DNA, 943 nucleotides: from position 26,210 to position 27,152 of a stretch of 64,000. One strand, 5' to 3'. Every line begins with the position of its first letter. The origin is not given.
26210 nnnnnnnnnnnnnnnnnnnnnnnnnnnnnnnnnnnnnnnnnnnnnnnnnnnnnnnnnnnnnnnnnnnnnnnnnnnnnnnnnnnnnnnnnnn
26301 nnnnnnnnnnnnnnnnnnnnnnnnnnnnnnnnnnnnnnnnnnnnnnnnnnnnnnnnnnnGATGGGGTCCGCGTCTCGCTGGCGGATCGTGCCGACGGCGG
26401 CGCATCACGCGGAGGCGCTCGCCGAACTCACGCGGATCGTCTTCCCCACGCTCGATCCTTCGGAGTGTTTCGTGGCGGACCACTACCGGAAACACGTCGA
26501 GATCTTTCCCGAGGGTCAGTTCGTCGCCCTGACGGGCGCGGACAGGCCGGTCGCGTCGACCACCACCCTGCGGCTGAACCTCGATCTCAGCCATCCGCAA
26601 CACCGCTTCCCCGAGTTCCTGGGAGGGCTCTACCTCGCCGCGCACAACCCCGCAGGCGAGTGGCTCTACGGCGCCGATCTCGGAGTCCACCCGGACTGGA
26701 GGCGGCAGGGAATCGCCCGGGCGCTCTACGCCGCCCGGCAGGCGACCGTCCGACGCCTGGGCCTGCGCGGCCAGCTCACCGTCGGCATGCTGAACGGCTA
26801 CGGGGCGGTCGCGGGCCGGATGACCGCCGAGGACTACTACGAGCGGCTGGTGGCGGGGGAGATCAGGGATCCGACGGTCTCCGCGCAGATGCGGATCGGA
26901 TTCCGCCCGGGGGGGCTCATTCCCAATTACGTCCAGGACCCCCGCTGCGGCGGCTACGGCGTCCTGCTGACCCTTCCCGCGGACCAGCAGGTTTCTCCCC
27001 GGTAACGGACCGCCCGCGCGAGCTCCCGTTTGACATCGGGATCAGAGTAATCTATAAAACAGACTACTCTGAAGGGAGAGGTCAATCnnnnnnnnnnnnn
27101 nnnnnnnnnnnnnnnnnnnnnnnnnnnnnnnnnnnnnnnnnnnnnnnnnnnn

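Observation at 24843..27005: Sodium:solute symporter fused to a GNAT acetyltransferase domain, downstream of an aminotransferase and 2-hydroxyacid dehydrogenase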

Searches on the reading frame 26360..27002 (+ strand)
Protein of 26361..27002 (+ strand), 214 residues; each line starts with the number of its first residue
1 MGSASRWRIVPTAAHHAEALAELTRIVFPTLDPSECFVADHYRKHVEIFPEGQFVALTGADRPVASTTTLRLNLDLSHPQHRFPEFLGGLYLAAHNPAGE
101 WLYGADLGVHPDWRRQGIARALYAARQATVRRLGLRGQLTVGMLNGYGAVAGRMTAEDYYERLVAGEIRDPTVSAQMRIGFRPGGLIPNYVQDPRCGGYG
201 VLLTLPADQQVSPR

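Call 14: find_homologous_proteins(query=window:26391-27002:+, max_evalue=0.001)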
Query window:26391-27002:+ (204 aa): 1381 proteins with E <= 0.001 among 2477 candidates; the best 120 are listed.
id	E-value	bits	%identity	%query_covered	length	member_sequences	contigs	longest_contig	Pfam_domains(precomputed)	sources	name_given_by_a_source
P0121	5.7e-122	423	92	100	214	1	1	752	PF13508.14,PF00583.32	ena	-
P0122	2.3e-118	411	88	100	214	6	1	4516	PF13508.14,PF00583.32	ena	-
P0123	2.0e-117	408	89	99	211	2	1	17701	PF13508.14,PF00583.32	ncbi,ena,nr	ncbi:MAG: GNAT family N-acetyltransferase [Acidobacteriota bacterium]|nr:GNAT family N-acetyltransfe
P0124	3.2e-117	408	89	99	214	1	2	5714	PF13508.14,PF00583.32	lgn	-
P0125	2.6e-116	405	88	100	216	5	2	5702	PF13508.14,PF00583.32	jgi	-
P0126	6.0e-116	403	88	99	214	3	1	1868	PF13508.14,PF00583.32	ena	-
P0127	7.4e-115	400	86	93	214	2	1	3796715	PF13508.14,PF00583.32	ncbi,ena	-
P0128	1.3e-114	399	87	99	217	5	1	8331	PF13508.14,PF00583.32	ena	-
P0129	2.8e-114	398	87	99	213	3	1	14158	PF13508.14,PF00583.32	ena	-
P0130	4.2e-114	397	86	99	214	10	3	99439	PF13508.14,PF00583.32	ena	-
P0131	6.1e-114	397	86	100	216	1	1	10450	PF13508.14,PF00583.32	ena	-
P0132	1.2e-113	396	86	100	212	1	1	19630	PF13508.14,PF00583.32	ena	-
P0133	3.1e-113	395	85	99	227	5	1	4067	PF13508.14,PF00583.32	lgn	-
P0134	6.0e-113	394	86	99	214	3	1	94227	PF13508.14,PF00583.32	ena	-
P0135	2.3e-112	392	85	99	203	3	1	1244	PF13508.14,PF00583.32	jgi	-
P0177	2.3e-77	277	61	98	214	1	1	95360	PF00583.32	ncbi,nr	ncbi:MAG: GNAT family N-acetyltransferase [Kofleriaceae bacterium]|nr:GNAT family N-acetyltransferas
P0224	2.4e-73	264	61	100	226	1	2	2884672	PF13508.14,PF00583.32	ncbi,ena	-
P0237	6.0e-73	263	57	99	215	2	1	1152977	PF00583.32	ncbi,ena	-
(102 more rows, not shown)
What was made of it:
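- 26361..27005 (+): GNAT-fold part (residues 507-720). It is a stand-alone 211-217-aa gene in relatives that starts at this same ATG. Motif A is R620-x-x-G623-x-A625 in ORF numbering. All 120 top homologues are 157-261 aa (call 14).
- On GNAT-like decarboxylases (CurA/GphF/SxtA, malonyl-CoA decarboxylase type): The gene is stand-alone in all 120 listed homologues (call 14).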

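Call 15: search_solved_structures(query=window:26360-27002:+, max_evalue=1, show_alignments=2)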
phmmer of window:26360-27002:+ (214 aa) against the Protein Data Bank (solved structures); distinct sequences matched with E-value up to 1: 0.

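Call 17: find_encoding_contigs(protein=P0123, flank=6000, max_places=3)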
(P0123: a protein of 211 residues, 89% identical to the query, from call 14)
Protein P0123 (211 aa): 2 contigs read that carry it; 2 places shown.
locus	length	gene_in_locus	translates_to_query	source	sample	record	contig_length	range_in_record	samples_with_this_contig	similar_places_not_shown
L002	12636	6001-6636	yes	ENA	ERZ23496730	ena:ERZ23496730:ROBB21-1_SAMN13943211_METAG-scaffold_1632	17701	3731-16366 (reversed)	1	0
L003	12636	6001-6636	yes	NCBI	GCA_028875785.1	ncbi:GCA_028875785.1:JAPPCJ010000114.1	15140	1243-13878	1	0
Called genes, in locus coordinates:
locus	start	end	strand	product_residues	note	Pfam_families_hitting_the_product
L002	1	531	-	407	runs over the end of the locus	-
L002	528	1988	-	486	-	-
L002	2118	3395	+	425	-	PF00155:Aminotran_1_2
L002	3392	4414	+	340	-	PF00389:2-Hacid_dh, PF02826:2-Hacid_dh_C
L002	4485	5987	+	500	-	PF00474:SSF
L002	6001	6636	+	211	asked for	PF00583:Acetyltransf_1 (weak), PF13508:Acetyltransf_7 (weak)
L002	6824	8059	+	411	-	PF25919:BSH_CusB (faint), PF25917:BSH_RND, PF25973:BSH_CzcB, PF25954:Beta-barrel_RND_2, PF25967:RND-MFP_C (weak), PF25989:YknX_C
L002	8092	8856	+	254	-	PF00005:ABC_tran, PF13304:AAA_21 (faint)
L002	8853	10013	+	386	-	PF12704:MacB_PCD (weak), PF02687:FtsX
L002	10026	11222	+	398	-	PF12704:MacB_PCD, PF02687:FtsX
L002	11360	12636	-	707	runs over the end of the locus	PF01432:Peptidase_M3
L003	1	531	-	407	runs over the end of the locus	-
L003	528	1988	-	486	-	-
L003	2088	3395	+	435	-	PF00155:Aminotran_1_2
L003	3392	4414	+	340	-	PF00389:2-Hacid_dh, PF02826:2-Hacid_dh_C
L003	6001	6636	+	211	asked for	PF00583:Acetyltransf_1 (weak), PF13508:Acetyltransf_7 (weak)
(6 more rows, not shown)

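Call 18: find_encoding_contigs(protein=P0127, flank=6000, max_places=3)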
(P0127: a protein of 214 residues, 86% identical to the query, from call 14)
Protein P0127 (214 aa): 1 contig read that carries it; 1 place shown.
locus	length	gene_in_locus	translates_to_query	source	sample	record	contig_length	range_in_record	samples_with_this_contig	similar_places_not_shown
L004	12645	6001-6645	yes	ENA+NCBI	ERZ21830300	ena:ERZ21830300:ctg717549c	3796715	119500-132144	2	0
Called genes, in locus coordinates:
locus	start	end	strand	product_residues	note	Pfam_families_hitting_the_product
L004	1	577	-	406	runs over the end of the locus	-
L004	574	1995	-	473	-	-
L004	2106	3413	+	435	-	PF00155:Aminotran_1_2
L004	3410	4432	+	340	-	PF00389:2-Hacid_dh, PF02826:2-Hacid_dh_C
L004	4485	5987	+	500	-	PF00474:SSF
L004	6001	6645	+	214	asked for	PF00583:Acetyltransf_1 (weak), PF13508:Acetyltransf_7 (weak)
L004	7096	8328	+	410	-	PF25919:BSH_CusB (faint), PF25917:BSH_RND, PF25973:BSH_CzcB, PF25984:BSH_YknX (faint), PF25954:Beta-barrel_RND_2, PF25967:RND-MFP_C (weak), PF25989:YknX_C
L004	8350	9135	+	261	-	PF00005:ABC_tran, PF13304:AAA_21 (faint)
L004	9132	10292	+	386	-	PF12704:MacB_PCD, PF02687:FtsX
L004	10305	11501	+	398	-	PF12704:MacB_PCD, PF02687:FtsX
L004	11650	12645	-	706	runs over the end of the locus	PF01432:Peptidase_M3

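Call 21: find_encoding_contigs(protein=P0177, flank=6000, max_places=2)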
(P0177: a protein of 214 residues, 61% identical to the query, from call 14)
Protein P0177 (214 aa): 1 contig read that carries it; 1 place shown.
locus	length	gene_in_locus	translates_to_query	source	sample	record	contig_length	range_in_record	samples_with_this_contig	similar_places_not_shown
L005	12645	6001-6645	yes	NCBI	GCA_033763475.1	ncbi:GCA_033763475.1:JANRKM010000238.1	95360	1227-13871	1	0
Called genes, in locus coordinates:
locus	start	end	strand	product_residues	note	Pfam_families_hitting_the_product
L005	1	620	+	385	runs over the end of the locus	-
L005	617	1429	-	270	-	PF00149:Metallophos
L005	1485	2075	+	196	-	-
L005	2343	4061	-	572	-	PF00246:Peptidase_M14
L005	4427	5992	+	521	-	PF00795:CN_hydrolase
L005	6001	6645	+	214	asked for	PF00583:Acetyltransf_1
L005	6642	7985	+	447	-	PF00202:Aminotran_3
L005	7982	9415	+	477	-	PF00171:Aldedh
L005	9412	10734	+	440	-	PF01946:Thi4 (weak), PF01266:DAO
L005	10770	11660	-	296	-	-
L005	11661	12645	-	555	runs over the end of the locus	-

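Call 22: find_encoding_contigs(protein=P0237, flank=6000, max_places=2)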
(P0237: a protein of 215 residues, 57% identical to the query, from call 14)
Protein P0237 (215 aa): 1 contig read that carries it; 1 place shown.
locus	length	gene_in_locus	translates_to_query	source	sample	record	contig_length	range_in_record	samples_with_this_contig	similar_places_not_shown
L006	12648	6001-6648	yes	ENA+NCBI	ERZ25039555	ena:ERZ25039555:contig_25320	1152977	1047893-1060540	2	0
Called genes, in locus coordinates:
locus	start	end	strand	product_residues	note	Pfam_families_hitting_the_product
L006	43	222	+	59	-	PF25173:Beta-prop_WDR3_1st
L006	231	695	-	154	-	PF00300:His_Phos_1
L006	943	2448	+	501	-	PF01435:Peptidase_M48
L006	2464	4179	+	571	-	PF00912:Transgly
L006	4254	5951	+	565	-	PF00343:Phosphorylase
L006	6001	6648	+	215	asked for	PF00583:Acetyltransf_1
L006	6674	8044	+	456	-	PF00202:Aminotran_3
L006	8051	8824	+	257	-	PF07969:Amidohydro_3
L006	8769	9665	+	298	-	PF07969:Amidohydro_3, PF01979:Amidohydro_1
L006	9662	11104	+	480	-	PF22025:ThiI_fer, PF02926:THUMP, PF02568:ThiI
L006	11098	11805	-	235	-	PF26390:MamS_MamX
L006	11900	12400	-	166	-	-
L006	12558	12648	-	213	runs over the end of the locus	PF13505:OMP_b-brl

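Call 23: find_encoding_contigs(protein=P0224, flank=6000, max_places=2)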
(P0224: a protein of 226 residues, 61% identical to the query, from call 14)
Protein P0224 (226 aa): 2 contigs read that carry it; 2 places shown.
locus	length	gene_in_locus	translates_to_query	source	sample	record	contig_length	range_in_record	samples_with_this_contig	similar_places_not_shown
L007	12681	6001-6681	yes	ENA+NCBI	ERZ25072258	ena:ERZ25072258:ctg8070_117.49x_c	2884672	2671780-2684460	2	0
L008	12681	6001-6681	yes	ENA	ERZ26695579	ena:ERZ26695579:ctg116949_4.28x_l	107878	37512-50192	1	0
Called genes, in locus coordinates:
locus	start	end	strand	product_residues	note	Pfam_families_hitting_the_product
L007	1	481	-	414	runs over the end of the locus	-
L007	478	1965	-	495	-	-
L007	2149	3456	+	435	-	PF00155:Aminotran_1_2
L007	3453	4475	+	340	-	PF00389:2-Hacid_dh, PF02826:2-Hacid_dh_C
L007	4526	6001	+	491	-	PF00474:SSF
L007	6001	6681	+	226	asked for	PF00583:Acetyltransf_1 (weak), PF13508:Acetyltransf_7 (weak)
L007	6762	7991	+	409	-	PF25919:BSH_CusB (faint), PF00364:Biotin_lipoyl (weak), PF25917:BSH_RND, PF25973:BSH_CzcB, PF25984:BSH_YknX (weak), PF25954:Beta-barrel_RND_2, PF25967:RND-MFP_C (weak), PF25989:YknX_C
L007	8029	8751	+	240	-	PF00005:ABC_tran, PF13304:AAA_21 (faint)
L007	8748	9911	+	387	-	PF12704:MacB_PCD, PF02687:FtsX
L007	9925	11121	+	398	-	PF12704:MacB_PCD, PF02687:FtsX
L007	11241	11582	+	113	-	-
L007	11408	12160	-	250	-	PF01040:UbiA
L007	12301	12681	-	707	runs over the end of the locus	PF01432:Peptidase_M3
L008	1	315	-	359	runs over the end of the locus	-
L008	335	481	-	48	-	-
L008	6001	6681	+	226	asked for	PF00583:Acetyltransf_1 (weak), PF13508:Acetyltransf_7 (weak)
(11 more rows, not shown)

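Call 24: search_protein_representatives(protein=window:26360-27002:+)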
Query: 214 residues. Proteins with E-value up to 0.001 (for the whole library): 0; up to 1e-10: 0; up to 1e-30: 0. The best 0 are listed.

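Call 27: search_solved_structures(query=window:26361-27002:+, max_evalue=1, show_alignments=2)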
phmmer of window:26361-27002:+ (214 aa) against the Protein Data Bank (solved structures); distinct sequences matched with E-value up to 1: 3.
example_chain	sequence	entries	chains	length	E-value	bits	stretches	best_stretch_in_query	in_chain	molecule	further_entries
8yv7_A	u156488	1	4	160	0.024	17.6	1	89-134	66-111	Thialysine N-epsilon-acetyltransferase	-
6mfc_B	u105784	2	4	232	0.82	12.5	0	93-203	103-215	GphF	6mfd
5jtf_A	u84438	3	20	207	0.99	12.2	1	86-140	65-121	Putative Phosphinothricin N-acetyltransferase | Phosphinothricin N-acetyltransferase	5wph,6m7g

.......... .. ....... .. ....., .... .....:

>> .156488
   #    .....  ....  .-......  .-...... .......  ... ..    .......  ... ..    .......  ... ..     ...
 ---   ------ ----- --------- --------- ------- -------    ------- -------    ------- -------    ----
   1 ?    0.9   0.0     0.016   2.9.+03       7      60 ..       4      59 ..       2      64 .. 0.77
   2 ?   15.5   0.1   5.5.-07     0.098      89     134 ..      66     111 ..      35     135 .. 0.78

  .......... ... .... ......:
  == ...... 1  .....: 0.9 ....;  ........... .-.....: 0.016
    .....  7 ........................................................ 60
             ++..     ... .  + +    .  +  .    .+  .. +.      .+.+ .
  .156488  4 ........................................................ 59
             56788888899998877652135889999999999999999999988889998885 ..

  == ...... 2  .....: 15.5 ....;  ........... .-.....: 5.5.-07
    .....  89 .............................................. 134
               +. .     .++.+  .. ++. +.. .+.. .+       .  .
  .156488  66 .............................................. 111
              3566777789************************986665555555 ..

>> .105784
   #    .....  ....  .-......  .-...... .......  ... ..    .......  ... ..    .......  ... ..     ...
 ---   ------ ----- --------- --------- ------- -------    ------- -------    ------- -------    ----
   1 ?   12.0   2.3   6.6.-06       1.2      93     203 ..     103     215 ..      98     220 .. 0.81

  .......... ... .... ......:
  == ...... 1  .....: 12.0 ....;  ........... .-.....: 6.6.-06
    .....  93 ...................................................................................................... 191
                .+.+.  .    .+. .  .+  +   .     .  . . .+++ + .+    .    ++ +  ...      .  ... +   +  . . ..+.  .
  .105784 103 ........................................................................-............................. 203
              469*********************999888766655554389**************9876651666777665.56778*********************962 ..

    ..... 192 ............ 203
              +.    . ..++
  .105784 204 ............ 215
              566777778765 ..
